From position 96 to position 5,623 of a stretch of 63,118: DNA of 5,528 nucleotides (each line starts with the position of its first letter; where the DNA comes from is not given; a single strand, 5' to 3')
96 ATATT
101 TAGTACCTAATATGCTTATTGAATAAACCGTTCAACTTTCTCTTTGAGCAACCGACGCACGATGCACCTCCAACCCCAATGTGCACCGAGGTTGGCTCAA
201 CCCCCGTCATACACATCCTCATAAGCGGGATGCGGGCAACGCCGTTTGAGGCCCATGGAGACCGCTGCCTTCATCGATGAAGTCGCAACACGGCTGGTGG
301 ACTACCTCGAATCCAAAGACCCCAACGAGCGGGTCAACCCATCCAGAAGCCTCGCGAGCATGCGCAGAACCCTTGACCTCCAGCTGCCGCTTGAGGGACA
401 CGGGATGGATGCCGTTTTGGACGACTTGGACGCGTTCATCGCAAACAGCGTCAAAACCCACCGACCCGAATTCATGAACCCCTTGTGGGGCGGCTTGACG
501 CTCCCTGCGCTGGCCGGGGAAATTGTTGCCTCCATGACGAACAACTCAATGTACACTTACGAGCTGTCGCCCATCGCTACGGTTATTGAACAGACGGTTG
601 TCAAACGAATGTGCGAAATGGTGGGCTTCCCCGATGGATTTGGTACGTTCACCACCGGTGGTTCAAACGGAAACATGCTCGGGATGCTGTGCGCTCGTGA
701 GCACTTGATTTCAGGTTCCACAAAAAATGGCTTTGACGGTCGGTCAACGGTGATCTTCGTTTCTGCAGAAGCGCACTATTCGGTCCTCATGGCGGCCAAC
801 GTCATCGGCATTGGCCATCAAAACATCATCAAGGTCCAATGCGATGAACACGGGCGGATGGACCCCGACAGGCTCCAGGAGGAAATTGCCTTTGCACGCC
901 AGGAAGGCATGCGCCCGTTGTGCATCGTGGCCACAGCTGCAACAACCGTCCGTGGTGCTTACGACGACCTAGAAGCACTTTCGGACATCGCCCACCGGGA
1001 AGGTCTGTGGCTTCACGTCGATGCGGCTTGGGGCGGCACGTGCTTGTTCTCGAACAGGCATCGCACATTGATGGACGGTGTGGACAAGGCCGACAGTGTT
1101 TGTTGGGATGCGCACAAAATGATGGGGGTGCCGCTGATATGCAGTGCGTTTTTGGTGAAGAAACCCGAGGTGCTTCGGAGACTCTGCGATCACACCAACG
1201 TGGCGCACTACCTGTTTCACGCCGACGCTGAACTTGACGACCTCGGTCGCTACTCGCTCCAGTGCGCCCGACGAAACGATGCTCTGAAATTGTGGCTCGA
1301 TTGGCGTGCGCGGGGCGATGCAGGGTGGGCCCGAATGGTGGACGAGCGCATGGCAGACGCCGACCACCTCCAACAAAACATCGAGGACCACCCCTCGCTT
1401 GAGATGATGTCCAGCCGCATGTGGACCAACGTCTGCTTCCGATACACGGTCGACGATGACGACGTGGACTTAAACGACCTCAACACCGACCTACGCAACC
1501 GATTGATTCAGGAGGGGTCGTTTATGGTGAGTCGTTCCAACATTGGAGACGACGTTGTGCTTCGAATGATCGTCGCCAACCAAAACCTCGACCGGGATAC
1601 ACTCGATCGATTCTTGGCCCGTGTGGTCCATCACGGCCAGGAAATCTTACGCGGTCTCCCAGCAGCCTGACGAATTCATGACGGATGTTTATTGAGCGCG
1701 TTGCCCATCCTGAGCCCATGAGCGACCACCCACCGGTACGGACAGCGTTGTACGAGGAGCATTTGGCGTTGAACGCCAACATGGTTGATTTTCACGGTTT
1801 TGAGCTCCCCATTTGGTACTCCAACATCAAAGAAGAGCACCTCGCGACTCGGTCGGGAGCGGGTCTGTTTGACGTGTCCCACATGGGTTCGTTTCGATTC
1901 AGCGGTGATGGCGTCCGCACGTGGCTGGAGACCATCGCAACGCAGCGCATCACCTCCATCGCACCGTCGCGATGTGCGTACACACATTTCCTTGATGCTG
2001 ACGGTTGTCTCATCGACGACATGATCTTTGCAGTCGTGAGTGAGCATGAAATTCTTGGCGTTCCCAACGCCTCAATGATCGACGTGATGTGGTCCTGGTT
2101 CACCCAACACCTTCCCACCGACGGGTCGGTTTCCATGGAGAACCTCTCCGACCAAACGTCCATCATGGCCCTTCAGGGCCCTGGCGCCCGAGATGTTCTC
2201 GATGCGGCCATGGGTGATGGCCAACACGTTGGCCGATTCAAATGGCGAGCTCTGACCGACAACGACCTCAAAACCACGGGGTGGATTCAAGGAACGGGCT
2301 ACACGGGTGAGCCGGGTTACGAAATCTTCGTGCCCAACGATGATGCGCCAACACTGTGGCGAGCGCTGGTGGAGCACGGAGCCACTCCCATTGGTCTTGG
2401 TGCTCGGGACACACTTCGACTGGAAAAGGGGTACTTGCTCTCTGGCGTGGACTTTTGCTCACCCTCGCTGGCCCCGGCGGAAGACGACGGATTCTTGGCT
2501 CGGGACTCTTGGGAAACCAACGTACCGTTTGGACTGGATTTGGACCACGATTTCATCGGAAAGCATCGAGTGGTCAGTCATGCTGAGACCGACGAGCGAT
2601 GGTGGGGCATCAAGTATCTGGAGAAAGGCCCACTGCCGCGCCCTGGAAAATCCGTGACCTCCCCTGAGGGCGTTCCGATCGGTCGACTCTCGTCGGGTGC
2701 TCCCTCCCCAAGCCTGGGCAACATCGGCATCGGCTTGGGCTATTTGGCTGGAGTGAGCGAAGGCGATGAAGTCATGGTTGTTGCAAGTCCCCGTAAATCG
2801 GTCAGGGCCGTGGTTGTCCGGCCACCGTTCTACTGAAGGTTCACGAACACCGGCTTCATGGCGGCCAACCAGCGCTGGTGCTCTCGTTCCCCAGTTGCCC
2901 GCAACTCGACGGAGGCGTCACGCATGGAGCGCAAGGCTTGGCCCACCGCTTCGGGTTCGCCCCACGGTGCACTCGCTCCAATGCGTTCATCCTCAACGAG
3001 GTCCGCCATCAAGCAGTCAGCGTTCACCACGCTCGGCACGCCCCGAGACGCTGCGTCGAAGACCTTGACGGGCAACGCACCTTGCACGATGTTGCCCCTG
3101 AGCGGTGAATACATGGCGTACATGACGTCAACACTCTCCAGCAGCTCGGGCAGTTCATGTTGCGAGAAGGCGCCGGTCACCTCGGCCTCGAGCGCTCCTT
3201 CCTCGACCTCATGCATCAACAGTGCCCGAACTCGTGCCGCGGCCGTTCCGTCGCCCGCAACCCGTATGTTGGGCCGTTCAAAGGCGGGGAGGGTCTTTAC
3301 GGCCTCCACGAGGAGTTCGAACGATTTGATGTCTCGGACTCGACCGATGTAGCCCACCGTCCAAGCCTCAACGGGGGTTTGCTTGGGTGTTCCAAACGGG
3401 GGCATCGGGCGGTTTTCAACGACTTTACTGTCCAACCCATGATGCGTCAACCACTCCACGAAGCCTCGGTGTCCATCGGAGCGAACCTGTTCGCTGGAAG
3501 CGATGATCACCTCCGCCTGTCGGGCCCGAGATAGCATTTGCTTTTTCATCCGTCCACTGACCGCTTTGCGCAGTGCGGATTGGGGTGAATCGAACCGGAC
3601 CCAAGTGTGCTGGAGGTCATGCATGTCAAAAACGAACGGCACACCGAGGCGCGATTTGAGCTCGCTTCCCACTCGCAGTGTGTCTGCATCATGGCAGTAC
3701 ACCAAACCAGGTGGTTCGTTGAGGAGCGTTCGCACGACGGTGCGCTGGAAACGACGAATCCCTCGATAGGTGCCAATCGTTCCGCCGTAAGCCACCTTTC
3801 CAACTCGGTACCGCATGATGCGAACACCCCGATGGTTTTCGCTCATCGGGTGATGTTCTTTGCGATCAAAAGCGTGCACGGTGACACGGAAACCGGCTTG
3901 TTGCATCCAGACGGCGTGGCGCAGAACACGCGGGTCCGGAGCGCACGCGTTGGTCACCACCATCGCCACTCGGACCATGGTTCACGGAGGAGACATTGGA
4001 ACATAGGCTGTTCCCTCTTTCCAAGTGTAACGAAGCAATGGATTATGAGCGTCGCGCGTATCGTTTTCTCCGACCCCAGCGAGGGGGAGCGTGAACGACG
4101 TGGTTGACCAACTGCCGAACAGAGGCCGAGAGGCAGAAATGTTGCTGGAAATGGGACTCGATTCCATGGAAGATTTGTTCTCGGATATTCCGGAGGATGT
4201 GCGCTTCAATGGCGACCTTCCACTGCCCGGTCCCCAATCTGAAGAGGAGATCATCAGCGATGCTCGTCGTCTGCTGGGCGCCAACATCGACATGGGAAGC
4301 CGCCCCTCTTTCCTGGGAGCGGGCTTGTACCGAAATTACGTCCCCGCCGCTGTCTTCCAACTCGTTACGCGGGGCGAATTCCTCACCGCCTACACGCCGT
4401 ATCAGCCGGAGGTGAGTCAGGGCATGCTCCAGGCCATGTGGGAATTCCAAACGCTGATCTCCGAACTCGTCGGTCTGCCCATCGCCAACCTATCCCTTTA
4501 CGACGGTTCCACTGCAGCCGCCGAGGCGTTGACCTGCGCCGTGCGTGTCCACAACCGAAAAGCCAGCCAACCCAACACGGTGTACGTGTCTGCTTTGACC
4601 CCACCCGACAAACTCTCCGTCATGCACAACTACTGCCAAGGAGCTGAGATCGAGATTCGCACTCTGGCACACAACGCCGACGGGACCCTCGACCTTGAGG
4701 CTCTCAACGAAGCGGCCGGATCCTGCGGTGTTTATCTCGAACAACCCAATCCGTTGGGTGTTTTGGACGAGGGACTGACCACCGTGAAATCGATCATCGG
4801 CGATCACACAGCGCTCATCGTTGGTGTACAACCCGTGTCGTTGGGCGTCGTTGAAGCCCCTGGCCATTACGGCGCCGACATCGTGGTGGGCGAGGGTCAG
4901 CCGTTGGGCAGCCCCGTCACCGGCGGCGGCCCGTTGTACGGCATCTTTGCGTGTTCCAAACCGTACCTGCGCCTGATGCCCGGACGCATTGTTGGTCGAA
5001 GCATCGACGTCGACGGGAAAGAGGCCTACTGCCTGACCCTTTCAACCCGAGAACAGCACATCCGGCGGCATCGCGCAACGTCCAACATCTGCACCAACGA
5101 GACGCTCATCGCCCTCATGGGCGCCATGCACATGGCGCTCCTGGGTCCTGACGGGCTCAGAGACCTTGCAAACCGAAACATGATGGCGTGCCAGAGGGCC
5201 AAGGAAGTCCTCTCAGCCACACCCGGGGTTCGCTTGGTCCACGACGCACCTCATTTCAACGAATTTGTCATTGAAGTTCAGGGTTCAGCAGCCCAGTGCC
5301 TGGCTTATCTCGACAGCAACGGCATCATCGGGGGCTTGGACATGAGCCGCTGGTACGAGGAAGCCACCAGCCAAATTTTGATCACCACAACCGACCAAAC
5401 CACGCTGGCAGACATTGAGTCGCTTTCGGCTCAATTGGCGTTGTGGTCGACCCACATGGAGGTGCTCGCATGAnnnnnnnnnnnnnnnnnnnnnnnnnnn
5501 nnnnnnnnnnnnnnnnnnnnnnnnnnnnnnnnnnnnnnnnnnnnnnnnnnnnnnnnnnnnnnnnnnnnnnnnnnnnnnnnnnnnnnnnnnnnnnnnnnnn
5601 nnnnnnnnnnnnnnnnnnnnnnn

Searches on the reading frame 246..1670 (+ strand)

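Call 8: search_protein_families(library=pfam, proteins=[window:246-1670:+], max_evalue=0.001)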
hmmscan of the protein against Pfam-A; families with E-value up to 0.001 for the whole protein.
window:246-1670:+ (474 aa): 3 families
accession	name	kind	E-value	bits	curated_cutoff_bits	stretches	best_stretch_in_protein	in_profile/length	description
PF00282.25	Pyridoxal_deC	-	1.4e-82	277.9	27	1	39-400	4-374/375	Pyridoxal-dependent decarboxylase conserved domain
PF01212.27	Beta_elim_lyase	-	2e-06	27.8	27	1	119-308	38-214/288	Beta-eliminating lyase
PF00266.25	Aminotran_5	-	1.2e-05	24.9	21.5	1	158-261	80-177/371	Aminotransferase class-V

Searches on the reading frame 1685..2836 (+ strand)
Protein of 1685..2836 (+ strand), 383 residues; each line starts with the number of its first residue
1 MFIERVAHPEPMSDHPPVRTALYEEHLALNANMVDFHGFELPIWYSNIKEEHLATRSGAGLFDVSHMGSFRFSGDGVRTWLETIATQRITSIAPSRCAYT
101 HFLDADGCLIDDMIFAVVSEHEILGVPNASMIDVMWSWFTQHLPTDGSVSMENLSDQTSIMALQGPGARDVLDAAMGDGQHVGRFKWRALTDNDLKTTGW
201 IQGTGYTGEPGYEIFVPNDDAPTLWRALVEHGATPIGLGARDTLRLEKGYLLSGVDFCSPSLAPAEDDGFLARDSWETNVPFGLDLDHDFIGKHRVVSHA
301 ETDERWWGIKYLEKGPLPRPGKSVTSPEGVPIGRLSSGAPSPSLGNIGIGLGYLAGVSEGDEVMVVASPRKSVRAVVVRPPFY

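Call 8: search_protein_families(library=pfam, proteins=[window:1685-2836:+], max_evalue=0.001)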
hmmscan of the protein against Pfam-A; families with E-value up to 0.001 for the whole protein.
window:1685-2836:+ (383 aa): 2 families
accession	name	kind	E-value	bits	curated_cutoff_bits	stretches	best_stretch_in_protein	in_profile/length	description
PF01571.26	GCV_T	-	2.8e-67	227.1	25.6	1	22-257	1-241/255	Aminomethyltransferase folate-binding domain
PF08669.17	GCV_T_C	-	5e-09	36.4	25.9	1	309-383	6-79/80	Glycine cleavage T-protein C-terminal barrel domain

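Call 52: find_encoding_contigs(protein=window:1685-2836:+, flank=10000, max_places=4)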
Protein window:1685-2836:+ (383 aa): 5 contigs read that carry it; 4 places shown.
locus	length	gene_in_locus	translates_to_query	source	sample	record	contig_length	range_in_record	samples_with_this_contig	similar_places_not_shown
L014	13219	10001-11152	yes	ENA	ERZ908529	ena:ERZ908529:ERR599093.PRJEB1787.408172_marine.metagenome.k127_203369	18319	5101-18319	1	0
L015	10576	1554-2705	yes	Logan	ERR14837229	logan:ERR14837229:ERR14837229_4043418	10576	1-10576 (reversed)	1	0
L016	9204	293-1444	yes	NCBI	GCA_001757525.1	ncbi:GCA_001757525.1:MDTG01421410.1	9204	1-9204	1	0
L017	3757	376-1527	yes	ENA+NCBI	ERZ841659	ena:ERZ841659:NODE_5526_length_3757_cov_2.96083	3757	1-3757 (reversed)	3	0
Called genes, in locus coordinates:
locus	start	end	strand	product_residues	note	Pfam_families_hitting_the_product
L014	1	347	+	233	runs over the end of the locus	PF01174:SNO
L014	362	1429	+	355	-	PF13353:Fer4_12 (weak), PF04055:Radical_SAM, PF26257:DUF8061 (weak)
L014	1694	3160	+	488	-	-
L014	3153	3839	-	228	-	PF14378:PAP2_3 (faint)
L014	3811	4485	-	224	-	PF00005:ABC_tran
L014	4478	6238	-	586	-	-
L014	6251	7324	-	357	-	PF01547:SBP_bac_1 (faint), PF13531:SBP_bac_11 (weak), PF13416:SBP_bac_8, PF13343:SBP_bac_6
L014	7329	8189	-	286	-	PF10120:ThiN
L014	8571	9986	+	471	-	PF00282:Pyridoxal_deC, PF01212:Beta_elim_lyase (weak), PF00266:Aminotran_5 (weak)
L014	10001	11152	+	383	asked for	PF01571:GCV_T, PF08669:GCV_T_C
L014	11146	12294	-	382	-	PF13439:Glyco_transf_4, PF13579:Glyco_trans_4_4, PF00534:Glycos_transf_1, PF13692:Glyco_trans_1_4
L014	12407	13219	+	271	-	?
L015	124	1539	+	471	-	PF00282:Pyridoxal_deC, PF01212:Beta_elim_lyase (weak), PF00266:Aminotran_5 (weak)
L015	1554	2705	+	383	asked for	PF01571:GCV_T, PF08669:GCV_T_C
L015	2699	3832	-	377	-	PF13439:Glyco_transf_4, PF13579:Glyco_trans_4_4, PF00534:Glycos_transf_1, PF13692:Glyco_trans_1_4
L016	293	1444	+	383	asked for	PF01571:GCV_T, PF08669:GCV_T_C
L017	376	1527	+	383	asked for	PF01571:GCV_T, PF08669:GCV_T_C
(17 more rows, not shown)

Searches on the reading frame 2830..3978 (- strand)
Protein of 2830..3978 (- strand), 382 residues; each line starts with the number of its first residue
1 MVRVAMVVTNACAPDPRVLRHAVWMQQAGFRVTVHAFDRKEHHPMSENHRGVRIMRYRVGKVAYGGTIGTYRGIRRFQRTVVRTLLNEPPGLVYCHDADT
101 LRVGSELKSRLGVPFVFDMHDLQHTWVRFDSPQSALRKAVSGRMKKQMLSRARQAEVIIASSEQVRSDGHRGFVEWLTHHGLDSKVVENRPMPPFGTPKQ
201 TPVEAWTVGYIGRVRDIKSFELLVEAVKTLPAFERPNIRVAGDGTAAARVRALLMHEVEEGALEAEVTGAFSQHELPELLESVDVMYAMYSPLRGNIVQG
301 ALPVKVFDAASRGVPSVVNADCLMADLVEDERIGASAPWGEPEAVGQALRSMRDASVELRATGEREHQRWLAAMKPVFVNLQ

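Call 8: search_protein_families(library=pfam, proteins=[window:2830-3978:-], max_evalue=0.001)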
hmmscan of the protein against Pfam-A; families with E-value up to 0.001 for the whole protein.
window:2830-3978:- (382 aa): 4 families
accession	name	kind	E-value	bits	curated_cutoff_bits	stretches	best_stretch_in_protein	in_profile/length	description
PF13579.12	Glyco_trans_4_4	-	2.5e-12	47.9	29.7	1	16-168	5-141/158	Glycosyl transferase 4-like domain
PF13692.12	Glyco_trans_1_4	-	1.6e-10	41.8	27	1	207-351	3-138/142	Glycosyl transferases group 1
PF00534.26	Glycos_transf_1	-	6.5e-09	36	26.4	1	202-354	12-157/172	Glycosyl transferases group 1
PF13439.12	Glyco_transf_4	-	1.3e-08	35.5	28.5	1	19-171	9-150/170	Glycosyltransferase Family 4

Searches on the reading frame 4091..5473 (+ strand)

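Call 8: search_protein_families(library=pfam, proteins=[window:4091-5473:+], max_evalue=0.001)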
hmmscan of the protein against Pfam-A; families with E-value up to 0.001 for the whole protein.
window:4091-5473:+ (460 aa): 1 family
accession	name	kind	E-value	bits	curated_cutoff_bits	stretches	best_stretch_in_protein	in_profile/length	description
PF02347.22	GDC-P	-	6.3e-106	355.2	26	1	13-447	10-427/429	Glycine cleavage system P-protein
